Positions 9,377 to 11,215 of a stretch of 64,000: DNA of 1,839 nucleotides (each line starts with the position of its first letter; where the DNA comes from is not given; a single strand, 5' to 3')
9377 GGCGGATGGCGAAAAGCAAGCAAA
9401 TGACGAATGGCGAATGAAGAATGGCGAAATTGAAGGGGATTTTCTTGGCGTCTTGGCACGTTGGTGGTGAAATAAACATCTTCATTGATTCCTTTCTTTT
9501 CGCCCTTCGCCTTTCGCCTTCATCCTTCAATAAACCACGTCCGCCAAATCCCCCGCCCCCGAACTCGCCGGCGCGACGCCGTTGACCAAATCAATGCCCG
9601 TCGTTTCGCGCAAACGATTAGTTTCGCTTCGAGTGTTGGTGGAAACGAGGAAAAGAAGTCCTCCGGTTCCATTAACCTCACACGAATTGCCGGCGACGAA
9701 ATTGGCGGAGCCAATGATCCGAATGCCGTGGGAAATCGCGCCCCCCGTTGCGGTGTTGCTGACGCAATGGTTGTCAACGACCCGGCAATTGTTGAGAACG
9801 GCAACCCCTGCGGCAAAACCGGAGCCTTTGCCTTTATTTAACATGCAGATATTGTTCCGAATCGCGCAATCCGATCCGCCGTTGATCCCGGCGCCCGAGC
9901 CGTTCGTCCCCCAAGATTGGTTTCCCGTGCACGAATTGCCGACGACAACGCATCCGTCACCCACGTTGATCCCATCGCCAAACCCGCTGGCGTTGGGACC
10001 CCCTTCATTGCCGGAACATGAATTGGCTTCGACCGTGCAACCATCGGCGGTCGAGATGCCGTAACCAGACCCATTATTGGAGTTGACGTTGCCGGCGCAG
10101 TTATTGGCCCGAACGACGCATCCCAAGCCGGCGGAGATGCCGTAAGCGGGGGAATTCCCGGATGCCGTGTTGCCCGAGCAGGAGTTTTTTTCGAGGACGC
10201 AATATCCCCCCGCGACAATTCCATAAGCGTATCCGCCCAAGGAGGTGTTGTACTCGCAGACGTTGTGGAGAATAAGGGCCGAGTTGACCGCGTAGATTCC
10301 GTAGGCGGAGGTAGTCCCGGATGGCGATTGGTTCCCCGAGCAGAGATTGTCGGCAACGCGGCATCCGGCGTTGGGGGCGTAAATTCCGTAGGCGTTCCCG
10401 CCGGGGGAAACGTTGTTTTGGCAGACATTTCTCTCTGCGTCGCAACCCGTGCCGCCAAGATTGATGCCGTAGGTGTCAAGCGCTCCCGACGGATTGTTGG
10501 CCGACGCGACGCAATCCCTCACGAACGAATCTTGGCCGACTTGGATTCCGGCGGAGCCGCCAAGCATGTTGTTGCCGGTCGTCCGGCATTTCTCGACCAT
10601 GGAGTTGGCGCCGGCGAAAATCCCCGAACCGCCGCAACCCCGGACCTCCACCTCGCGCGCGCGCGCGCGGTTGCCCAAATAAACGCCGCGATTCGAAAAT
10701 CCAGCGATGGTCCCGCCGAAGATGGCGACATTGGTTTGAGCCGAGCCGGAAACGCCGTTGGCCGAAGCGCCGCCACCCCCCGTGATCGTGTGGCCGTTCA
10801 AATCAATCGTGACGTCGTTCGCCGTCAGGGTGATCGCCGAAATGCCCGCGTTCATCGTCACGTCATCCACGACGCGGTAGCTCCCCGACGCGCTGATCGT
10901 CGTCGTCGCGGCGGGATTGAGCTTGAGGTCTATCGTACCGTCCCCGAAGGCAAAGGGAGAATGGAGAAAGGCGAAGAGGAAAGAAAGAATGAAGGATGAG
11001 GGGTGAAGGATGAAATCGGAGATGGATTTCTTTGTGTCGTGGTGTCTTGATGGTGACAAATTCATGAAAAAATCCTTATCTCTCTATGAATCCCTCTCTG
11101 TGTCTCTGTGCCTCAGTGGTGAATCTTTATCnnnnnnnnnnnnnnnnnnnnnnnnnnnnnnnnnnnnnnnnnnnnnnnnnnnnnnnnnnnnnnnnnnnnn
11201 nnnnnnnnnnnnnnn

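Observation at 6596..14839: Candidate undescribed secreted system: DUF58, di-haem MauG/CCP fused to beta-helix, two Cys-ladder beta-solenoids, stand-alone beta-helix paralogue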

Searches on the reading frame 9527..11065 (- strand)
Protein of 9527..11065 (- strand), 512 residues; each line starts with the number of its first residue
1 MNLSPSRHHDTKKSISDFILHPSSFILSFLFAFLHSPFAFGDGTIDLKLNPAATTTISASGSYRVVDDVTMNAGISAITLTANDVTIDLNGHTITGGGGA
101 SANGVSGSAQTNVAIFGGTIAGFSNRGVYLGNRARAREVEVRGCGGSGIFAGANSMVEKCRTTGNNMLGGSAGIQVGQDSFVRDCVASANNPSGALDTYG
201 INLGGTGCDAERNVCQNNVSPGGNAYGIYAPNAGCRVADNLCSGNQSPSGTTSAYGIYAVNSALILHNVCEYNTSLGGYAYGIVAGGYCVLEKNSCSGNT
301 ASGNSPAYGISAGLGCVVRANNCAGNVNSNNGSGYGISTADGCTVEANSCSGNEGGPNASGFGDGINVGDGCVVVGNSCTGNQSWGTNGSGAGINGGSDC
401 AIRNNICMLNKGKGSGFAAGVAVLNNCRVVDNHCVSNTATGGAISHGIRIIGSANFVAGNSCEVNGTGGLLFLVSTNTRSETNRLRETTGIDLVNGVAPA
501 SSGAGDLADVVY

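Call 4: search_protein_families(library=pfam, proteins=[window:9527-11065:-], max_evalue=0.01)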
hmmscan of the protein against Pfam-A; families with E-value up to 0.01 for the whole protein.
window:9527-11065:- (512 aa): 1 family
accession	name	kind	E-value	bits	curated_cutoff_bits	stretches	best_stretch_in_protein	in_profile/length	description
PF13229.12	Beta_helix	-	1.2e-06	28.6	25.9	1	104-263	2-148/158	Right handed beta helix region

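Call 5: search_protein_families(library=ncbifam, proteins=[window:9527-11065:-], max_evalue=0.01)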
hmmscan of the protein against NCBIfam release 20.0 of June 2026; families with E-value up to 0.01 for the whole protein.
window:9527-11065:- (512 aa): 0 families

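Call 17: find_homologous_proteins(query=window:9527-11065:-, max_evalue=0.001)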
Query window:9527-11065:- (512 aa): 33 proteins with E <= 0.001 among 8000 candidates.
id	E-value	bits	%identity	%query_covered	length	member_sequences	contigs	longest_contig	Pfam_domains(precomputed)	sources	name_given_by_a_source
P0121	0.0e+0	1108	100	100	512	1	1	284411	-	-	-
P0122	1.6e-173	596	61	100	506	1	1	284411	PF13229.13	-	-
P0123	3.8e-156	539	53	100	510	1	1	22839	PF13229.13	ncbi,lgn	-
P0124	3.7e-140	486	53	100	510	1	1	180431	-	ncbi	-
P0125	4.3e-127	443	48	100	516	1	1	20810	-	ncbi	-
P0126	1.6e-96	342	43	100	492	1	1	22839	-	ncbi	-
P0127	9.5e-68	247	40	92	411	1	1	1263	PF13229.13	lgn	-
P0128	6.1e-49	185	37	66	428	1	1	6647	-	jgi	-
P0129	2.1e-19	88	32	69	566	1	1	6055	PF13229.13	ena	-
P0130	7.7e-18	83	28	45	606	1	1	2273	PF13229.13,PF05048.20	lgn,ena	-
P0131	4.4e-13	67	32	46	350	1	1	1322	PF13229.13,PF05048.20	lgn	-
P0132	1.7e-12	65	31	56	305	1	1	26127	PF13229.13,PF05048.20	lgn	-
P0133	4.1e-10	57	31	51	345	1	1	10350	PF13229.13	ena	-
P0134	2.6e-8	51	30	63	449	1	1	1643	PF13229.13,PF05048.20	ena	-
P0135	3.3e-8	51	30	72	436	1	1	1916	PF13229.13,PF05048.20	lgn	-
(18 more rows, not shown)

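Call 18: find_encoding_contigs(protein=P0123, flank=10000, max_places=2)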
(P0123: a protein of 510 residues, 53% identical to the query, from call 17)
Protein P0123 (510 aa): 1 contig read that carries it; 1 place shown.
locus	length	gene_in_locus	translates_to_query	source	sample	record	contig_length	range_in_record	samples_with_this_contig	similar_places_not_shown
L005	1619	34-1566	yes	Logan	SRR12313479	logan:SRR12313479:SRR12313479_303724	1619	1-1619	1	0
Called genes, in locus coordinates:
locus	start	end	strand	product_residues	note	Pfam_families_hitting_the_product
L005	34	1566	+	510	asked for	PF13229:Beta_helix (faint)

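Call 19: find_encoding_contigs(protein=P0124, flank=10000, max_places=2)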
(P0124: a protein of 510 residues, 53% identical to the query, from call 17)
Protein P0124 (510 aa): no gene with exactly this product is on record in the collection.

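Call 20: find_encoding_contigs(protein=P0125, flank=10000, max_places=2)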
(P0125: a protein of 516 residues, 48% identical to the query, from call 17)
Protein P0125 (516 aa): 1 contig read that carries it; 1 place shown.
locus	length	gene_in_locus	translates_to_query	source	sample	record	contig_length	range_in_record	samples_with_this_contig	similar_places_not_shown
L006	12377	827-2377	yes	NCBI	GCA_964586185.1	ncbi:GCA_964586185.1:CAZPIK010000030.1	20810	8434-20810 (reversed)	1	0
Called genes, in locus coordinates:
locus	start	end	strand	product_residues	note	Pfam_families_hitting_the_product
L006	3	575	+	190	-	?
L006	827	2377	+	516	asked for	-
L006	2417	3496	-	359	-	PF01008:IF-2B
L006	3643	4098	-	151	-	-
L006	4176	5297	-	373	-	PF13439:Glyco_transf_4, PF13579:Glyco_trans_4_4, PF00534:Glycos_transf_1, PF13692:Glyco_trans_1_4, PF13524:Glyco_trans_1_2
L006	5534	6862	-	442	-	-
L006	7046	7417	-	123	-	PF00364:Biotin_lipoyl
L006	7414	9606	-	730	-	-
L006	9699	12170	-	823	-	PF01564:Spermine_synth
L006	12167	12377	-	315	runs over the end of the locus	PF00850:Hist_deacetyl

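Call 21: find_encoding_contigs(protein=P0126, flank=10000, max_places=2)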
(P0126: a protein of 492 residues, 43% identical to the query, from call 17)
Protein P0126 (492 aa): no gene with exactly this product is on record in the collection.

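Call 27: find_related_loci(query=A2, collection=genome_contigs, flank=10000)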
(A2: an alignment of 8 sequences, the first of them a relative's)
Query A2 (512 aa) in genome_contigs; peptide patterns used: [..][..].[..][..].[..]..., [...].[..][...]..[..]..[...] (x = any residue, [..] = any of these).
585 stretches matched a pattern; 79 encode a relative of the query (tblastn E <= 1e-3); 77 distinct loci.
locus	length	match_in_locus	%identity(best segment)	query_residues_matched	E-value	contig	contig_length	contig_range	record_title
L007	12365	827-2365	48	1-510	5e-124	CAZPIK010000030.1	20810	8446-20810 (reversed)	MAG TPA_asm: uncultured Candidatus Sumerlaeota bacterium isolate SRP237561_co1_93 genome assembly, contig: NODE_4149_len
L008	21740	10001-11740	30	33-512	1e-24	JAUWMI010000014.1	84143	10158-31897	MAG: Candidatus Sumerlaeota bacterium isolate CSMAG_2394 CSMAG_2394_k141_798393_length_84143_cov_10.4513, whole genome s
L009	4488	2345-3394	30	42-490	8e-25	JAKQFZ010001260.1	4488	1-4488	MAG: Candidatus Omnitrophota bacterium isolate USDE_maxbin.238_sub k141_108737, whole genome shotgun sequence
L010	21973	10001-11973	29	14-463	1e-24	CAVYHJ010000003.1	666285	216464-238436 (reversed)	MAG: uncultured bacterium isolate MFD01231.bin.1.77 genome assembly, contig: contig_13159, whole genome shotgun sequence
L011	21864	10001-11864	30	26-468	1e-22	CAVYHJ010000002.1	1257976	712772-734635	MAG: uncultured bacterium isolate MFD01231.bin.1.77 genome assembly, contig: contig_13158, whole genome shotgun sequence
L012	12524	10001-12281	31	14-511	2e-17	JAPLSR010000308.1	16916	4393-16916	MAG: Candidatus Sumerlaeota bacterium isolate LacPavin_0920_SED5_MAG_50_10 LacPavin_0920_SED5_scaffold_2630550, whole ge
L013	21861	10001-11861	29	26-264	2e-17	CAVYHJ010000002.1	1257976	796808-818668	MAG: uncultured bacterium isolate MFD01231.bin.1.77 genome assembly, contig: contig_13158, whole genome shotgun sequence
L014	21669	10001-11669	32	26-312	8e-16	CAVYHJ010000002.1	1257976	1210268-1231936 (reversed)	MAG: uncultured bacterium isolate MFD01231.bin.1.77 genome assembly, contig: contig_13158, whole genome shotgun sequence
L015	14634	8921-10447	30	9-405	5e-14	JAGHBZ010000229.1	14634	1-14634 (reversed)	MAG: Candidatus Sumerlaeota bacterium isolate AUK269 PB_MBMC_223_c_000000000158, whole genome shotgun sequence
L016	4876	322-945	34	56-287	6e-14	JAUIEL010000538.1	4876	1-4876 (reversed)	MAG: bacterium isolate 8_bin.3 NODE_15057_length_4876_cov_1.111813, whole genome shotgun sequence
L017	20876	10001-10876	30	22-512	2e-13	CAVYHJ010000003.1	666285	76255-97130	MAG: uncultured bacterium isolate MFD01231.bin.1.77 genome assembly, contig: contig_13159, whole genome shotgun sequence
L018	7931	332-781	31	7-169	2e-12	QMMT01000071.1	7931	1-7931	MAG: Deltaproteobacteria bacterium isolate B3_G2 B3_Guay2_scaffold_03926, whole genome shotgun sequence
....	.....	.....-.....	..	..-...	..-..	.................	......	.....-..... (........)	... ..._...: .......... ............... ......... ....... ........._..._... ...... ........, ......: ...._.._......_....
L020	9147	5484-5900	29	56-194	4e-10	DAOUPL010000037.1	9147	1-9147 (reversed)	MAG TPA_asm: bacterium isolate CSMAG_99 CSMAG_99_k127_2067569_length_9147_cov_19.0000, whole genome shotgun sequence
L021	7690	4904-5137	46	57-130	8e-10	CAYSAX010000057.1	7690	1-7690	MAG TPA_asm: uncultured Pseudomonadota bacterium isolate SRP302447_co2_787 genome assembly, contig: NODE_26699_length_76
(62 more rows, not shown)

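Call 59: predict_structure(alignment_id=A2)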
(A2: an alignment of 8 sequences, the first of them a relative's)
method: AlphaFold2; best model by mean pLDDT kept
length: 512 residues; sequences in the alignment: 8
mean_pLDDT: 87.4   pTM: 0.84
mean pLDDT of the five models: 87.4, 87.1, 86.6, 86.6, 86.1
residues with pLDDT >= 90: 363; 70-90: 84; 50-70: 18; < 50: 47
segments of 3 or more residues with pLDDT < 50: 1-24, 33-37, 500-504, 508-512
pLDDT, mean of each block of 10 residues (from residue 1): 32 37 47 45 86 95 96 95 96 92 92 96 94 97 93 97 81 94 96 86 96 96 94 96 93 95 97 94 97 98 94 98 96 96 98 86 95 98 90 97 98 93 96 95 90 90 90 78 83 58 46 36
secondary structure, 60 per line:
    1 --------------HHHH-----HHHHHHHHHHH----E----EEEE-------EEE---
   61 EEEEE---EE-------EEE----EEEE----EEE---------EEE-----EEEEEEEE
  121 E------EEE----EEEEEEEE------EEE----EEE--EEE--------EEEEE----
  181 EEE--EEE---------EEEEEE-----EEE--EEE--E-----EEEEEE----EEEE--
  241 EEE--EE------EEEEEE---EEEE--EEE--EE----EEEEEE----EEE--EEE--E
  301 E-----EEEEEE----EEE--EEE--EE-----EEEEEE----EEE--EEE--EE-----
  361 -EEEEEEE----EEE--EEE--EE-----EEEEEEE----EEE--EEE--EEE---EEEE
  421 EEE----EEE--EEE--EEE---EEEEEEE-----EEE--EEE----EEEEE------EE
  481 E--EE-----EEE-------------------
elements in order: H15-18 H24-34 E44-47 E55-57 E61-65 E78-80 E85-88 E93-95 E105-107 E113-121 E128-130 E135-142 E149-151 E156-158 E161-163 E172-176 E181-183 E186-188 E198-203 E209-211 E214-216 E225-230 E235-238 E241-243 E254-259 E263-266 E269-271 E280-285 E290-292 E295-297 E307-312 E317-319 E322-324 E334-339 E344-346 E349-351 E362-368 E373-375 E378-380 E390-396 E401-403 E406-408 E411-413 E417-423 E428-430 E433-435 E438-440 E444-450 E456-458 E461-463 E468-472 E479-481 E491-493

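Call 62: fold_search(model_id=the predicted structure, library=pdb)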
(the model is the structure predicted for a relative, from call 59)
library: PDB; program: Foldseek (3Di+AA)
matches with E <= 10: 511; with E <= 0.001: 41
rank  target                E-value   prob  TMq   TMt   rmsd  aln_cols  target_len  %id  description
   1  5gkd_A                7.8e-06  1.00  0.24  0.18  22.4       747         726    9  Structure of PL6 family alginate lyase AlyGC (released 2017-02-08)
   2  7o7t                  8.6e-06  1.00  0.27  0.20  21.3       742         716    8  Structure of the PL6 family alginate lyase Patl3640 from Pseudoalteromonas atlantica T6c in complex with 4-deoxy-L-eryth (released 2021-07-28)
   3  7dmk_A                2.7e-05  0.84  0.15  0.12  21.6       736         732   10  PL6 alginate lyase BcAlyPL6 (released 2021-10-06)
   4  6nw9_B                3.0e-05  0.99  0.21  0.19  13.2       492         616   11  CRYSTAL STRUCTURE OF A TAILSPIKE PROTEIN 3 (TSP3, ORF212) FROM ESCHERICHIA COLI O157:H7 BACTERIOPHAGE CBA120 (released 2019-06-05)
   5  8bwk_D                4.4e-05  1.00  0.30  0.23  21.5       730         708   10  Metagenomic derived PL6 alginate lyase (released 2023-12-20)
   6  7o77                  4.6e-05  0.99  0.23  0.18  22.1       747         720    8  Structure of the PL6 family alginate lyase Patl3640 from Pseudoalteromonas atlantica T6c (released 2021-07-28)
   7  7dmk_C                5.3e-05  0.77  0.16  0.13  21.4       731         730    9  PL6 alginate lyase BcAlyPL6 (released 2021-10-06)
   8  8bwk_B                5.5e-05  1.00  0.29  0.21  21.6       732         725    9  Metagenomic derived PL6 alginate lyase (released 2023-12-20)
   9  5gkq_A                5.8e-05  0.98  0.24  0.18  22.1       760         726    8  Structure of PL6 family alginate lyase AlyGC mutant-R241A (released 2017-02-08)
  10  4nk6                  5.8e-05  0.94  0.18  0.21  13.8       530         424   12  Crystal Structure of the periplasmic alginate epimerase AlgG (released 2014-01-15)
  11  8bwk_A                7.7e-05  1.00  0.29  0.21  21.0       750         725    9  Metagenomic derived PL6 alginate lyase (released 2023-12-20)
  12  2pyg_A                8.1e-05  0.99  0.21  0.27  15.1       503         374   13  Azotobacter vinelandii Mannuronan C-5 epimerase AlgE4 A-module (released 2008-05-27)
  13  4nk8                  8.5e-05  0.97  0.21  0.24  13.7       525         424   10  Crystal Structure of the periplasmic alginate epimerase AlgG D317A mutant (released 2014-01-15)
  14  7c7d_A                9.3e-05  0.99  0.24  0.23  13.3       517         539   11  Crystal structure of the catalytic unit of thermostable GH87 alpha-1,3-glucanase from Streptomyces thermodiastaticus s (released 2020-11-11)
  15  7dmk_D                1.5e-04  0.54  0.14  0.11  21.9       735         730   11  PL6 alginate lyase BcAlyPL6 (released 2021-10-06)
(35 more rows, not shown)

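Call 78: search_protein_families(library=padloc, proteins=[window:9527-11065:-], max_evalue=0.001)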
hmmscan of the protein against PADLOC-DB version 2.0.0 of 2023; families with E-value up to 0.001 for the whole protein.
window:9527-11065:- (512 aa): 0 families
